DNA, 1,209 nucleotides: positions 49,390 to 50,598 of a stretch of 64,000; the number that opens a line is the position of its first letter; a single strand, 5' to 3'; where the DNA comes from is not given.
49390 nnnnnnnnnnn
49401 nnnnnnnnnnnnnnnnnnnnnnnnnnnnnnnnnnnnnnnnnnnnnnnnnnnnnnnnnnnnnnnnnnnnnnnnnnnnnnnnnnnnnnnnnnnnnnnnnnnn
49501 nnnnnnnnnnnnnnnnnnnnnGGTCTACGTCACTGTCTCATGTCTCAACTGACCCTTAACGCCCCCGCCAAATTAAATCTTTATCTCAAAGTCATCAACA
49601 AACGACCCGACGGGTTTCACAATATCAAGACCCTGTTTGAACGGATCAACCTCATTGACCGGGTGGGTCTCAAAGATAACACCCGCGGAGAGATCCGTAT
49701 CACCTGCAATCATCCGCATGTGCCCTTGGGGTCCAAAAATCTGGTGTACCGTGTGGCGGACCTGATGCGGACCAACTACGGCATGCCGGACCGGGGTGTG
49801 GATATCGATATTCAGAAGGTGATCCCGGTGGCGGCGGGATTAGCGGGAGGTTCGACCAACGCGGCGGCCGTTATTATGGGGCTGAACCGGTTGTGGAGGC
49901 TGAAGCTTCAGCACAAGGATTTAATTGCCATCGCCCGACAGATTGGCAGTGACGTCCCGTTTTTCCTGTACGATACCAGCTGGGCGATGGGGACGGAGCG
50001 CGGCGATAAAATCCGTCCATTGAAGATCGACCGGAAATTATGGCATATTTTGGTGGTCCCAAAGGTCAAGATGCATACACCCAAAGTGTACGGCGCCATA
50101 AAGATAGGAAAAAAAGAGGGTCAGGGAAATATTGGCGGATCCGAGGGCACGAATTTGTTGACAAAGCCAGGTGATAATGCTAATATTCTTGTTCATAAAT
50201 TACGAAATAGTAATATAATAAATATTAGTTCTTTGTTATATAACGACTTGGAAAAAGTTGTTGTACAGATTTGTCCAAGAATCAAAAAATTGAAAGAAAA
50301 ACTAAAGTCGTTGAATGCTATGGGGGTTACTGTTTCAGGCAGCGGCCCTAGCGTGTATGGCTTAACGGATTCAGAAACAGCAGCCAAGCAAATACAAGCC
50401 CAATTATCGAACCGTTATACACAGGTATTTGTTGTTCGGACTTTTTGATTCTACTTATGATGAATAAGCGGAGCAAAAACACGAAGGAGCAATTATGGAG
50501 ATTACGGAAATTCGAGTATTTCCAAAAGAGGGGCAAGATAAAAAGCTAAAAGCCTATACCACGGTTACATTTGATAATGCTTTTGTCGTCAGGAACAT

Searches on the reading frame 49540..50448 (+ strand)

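Call 53: search_protein_families(library=pfam, proteins=[window:49540-50448:+], max_evalue=0.000001)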
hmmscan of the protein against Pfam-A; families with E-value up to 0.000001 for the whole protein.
window:49540-50448:+ (302 aa): 2 families
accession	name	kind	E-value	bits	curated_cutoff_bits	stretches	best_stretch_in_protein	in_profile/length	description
PF00288.32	GHMP_kinases_N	-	5.3e-18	65.5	22.3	1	67-144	1-85/87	GHMP kinases N terminal domain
PF08544.19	GHMP_kinases_C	-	4.6e-15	56.2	21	1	219-293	3-83/85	GHMP kinases C terminal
